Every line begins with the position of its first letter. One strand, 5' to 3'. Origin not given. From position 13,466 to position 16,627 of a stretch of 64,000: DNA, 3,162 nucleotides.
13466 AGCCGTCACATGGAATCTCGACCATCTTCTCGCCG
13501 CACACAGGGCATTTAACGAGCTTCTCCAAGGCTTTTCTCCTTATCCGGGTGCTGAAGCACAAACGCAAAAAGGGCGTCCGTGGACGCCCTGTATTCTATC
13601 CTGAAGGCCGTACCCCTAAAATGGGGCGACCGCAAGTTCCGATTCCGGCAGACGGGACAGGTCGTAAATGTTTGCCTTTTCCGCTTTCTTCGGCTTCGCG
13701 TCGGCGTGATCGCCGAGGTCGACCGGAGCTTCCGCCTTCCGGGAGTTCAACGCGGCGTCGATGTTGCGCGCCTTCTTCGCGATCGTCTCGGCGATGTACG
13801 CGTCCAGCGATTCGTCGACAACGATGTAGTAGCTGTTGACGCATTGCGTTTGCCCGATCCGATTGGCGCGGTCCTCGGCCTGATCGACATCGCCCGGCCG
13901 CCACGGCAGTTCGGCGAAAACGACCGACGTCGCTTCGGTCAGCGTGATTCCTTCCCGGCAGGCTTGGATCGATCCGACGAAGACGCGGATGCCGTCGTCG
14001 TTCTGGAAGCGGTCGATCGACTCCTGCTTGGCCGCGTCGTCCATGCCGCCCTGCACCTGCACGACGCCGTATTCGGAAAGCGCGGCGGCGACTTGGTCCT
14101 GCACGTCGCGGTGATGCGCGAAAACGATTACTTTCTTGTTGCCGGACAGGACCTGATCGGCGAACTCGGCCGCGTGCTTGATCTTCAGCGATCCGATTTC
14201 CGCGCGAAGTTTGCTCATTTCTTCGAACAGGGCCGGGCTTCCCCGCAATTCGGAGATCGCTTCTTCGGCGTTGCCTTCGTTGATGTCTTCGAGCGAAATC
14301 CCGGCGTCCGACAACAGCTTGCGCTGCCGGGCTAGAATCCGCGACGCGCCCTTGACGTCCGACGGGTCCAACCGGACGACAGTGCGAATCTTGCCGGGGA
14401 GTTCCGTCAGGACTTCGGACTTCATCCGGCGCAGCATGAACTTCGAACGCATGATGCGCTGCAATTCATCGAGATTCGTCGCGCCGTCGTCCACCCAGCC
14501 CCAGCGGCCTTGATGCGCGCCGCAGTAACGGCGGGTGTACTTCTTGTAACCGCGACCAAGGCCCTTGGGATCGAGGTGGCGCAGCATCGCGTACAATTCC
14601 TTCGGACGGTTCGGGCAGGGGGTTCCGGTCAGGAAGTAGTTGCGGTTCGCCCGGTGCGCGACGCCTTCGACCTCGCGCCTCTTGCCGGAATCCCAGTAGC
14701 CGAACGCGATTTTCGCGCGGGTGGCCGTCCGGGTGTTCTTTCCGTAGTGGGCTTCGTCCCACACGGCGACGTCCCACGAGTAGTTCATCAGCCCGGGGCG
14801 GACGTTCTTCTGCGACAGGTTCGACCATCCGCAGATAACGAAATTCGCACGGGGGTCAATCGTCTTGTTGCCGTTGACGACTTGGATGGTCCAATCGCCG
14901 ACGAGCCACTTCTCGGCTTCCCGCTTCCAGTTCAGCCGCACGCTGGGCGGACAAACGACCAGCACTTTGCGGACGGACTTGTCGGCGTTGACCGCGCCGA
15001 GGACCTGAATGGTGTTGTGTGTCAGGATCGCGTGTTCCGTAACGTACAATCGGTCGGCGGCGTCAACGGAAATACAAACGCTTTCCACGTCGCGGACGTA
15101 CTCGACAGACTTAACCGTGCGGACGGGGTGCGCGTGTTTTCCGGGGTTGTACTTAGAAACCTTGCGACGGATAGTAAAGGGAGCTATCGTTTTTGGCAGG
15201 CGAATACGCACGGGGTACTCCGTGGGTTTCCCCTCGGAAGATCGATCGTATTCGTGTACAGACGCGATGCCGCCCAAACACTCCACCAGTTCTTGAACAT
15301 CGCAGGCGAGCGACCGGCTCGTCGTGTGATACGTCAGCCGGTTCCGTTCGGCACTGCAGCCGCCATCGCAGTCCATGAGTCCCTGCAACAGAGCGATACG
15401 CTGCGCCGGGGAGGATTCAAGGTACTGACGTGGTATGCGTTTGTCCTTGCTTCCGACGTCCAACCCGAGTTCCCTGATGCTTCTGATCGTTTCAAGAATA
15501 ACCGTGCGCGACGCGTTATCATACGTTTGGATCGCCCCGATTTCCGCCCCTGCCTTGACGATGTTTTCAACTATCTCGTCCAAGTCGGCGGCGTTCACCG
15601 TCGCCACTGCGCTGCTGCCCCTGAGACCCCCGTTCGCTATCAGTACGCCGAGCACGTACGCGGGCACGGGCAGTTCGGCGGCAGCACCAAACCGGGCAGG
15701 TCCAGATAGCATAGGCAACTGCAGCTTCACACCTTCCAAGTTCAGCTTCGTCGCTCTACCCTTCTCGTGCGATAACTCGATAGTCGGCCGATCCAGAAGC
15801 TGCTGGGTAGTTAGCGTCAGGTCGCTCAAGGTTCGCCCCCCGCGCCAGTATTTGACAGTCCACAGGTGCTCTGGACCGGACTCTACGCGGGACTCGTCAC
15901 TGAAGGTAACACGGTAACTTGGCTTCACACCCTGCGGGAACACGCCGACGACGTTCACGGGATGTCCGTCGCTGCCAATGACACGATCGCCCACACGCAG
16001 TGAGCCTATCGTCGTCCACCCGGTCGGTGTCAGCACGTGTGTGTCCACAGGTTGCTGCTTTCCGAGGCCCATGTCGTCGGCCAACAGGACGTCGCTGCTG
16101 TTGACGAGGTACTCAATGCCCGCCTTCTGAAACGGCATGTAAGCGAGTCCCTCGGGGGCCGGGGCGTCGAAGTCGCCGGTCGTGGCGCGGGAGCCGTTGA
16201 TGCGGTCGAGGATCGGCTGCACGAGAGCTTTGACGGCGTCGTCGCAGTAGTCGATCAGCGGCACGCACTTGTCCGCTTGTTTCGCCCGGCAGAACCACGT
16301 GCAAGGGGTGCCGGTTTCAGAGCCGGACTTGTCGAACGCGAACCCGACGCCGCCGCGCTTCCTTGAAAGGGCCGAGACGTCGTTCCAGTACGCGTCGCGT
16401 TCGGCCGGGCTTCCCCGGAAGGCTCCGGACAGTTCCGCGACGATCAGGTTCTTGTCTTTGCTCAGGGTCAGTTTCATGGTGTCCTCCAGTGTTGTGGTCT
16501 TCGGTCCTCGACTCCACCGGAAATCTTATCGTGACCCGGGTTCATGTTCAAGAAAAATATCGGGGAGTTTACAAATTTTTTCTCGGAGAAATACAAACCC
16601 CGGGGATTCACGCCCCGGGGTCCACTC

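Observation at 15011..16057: Class-3-type intein (Gln at position 1, WCT triplet) in the P-loop of the SNF2 helicase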

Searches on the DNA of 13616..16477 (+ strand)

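Call 6: search_dna_similar(query=window:13616-16477:+, collection=phages, mode=near, max_rows=30)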
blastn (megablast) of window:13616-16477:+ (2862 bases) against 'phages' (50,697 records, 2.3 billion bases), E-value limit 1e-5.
No match.

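Call 44: search_dna_similar(query=L030:1051-3990:+, collection=phages, mode=near, max_rows=60)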
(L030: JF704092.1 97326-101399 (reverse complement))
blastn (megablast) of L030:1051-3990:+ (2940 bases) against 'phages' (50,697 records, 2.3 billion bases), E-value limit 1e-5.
Records with a match: 206; places in all: 206; records where one place covers at least 80% of the query: 11.
Best place of each record, by identity: >=99% 11; 95-99% 190; 90-95% 2; 80-90% 3.
By first word of the organism name: Mycobacterium 205; Mycolicibacterium 1.
By host as written in the record: Mycobacterium smegmatis mc2 155 157; Mycobacterium smegmatis mc#155 26; Mycobacterium sp. 6; Mycobacterium smegmatis mc2155 4; - 4; Mycobacterium smegmatius mc2 155 3; Mycobacterium 2; Mycobacterium smegmatis SN2 2; and 2 more.
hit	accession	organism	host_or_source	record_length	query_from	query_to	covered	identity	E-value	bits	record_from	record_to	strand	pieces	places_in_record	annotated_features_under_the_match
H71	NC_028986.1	Mycobacterium phage Alice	Mycobacterium smegmatis mc2 155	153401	1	2940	100%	100.0%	0e+0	5430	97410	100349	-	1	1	175: DarB-like antirestriction | 174: hypothetical protein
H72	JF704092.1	Mycobacterium phage Alice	Mycobacterium smegmatis mc2 155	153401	1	2940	100%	100.0%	0e+0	5430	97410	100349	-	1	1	175: DNA helicase | 174: hypothetical protein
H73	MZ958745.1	Mycobacterium phage Pinkcreek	Mycobacterium smegmatis ATCC 607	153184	1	2940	100%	99.8%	0e+0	5397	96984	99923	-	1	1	172: DNA helicase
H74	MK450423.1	Mycobacterium phage Stubby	Mycobacterium smegmatis mc2 155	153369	1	2940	100%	99.7%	0e+0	5380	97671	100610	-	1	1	173: DNA helicase | 172: hypothetical protein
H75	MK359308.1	Mycobacterium phage Shaqnato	Mycobacterium smegmatis mc2 155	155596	1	2940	100%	99.2%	0e+0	5291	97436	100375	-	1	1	180: DNA helicase | 179: hypothetical protein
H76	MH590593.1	Mycobacterium phage Rabinovish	Mycobacterium smegmatis mc2 155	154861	1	2940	100%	99.1%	0e+0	5286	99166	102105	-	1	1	182: DNA helicase | 181: hypothetical protein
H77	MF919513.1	Mycobacterium phage Koguma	Mycobacterium smegmatis mc2 155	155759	1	2940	100%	99.1%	0e+0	5280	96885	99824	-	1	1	DNA helicase | hypothetical protein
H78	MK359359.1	Mycobacterium phage Colt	Mycobacterium smegmatis mc2 155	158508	1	2940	100%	99.1%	0e+0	5280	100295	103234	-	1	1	179: DNA helicase | 178: hypothetical protein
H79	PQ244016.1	Mycobacterium phage Blubba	Mycobacterium smegmatis mc2 155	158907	1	2940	100%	99.1%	0e+0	5280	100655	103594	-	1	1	177: DNA helicase | 176: hypothetical protein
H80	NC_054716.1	Mycobacterium phage Cane17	Mycobacterium smegmatis mc2 155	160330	1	2940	100%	99.0%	0e+0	5275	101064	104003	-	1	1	179: DarB-like antirestriction | 178: hypothetical protein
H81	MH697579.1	Mycobacterium phage Cane17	Mycobacterium smegmatis mc2 155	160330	1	2940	100%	99.0%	0e+0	5275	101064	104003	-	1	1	179: DNA helicase | 178: hypothetical protein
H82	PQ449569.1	Mycobacterium phage JayJay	Mycobacterium smegmatis mc2155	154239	1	2940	63%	98.7%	0e+0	3309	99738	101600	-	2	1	190: DNA helicase | 189: hypothetical protein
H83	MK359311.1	Mycobacterium phage SmallFry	Mycobacterium smegmatis mc2 155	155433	1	2940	63%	98.7%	0e+0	3308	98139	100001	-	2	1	188: DNA helicase | 187: hypothetical protein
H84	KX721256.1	Mycobacterium phage Erdmann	Mycobacterium smegmatis mc2 155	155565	1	2940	63%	98.8%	0e+0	3314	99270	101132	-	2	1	DNA helicase | hypothetical protein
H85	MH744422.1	Mycobacterium phage Roots515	Mycobacterium smegmatis mc2 155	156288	1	2940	63%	98.8%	0e+0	3314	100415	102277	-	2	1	190: DNA helicase | 191: hypothetical protein | 189: hypothetical protein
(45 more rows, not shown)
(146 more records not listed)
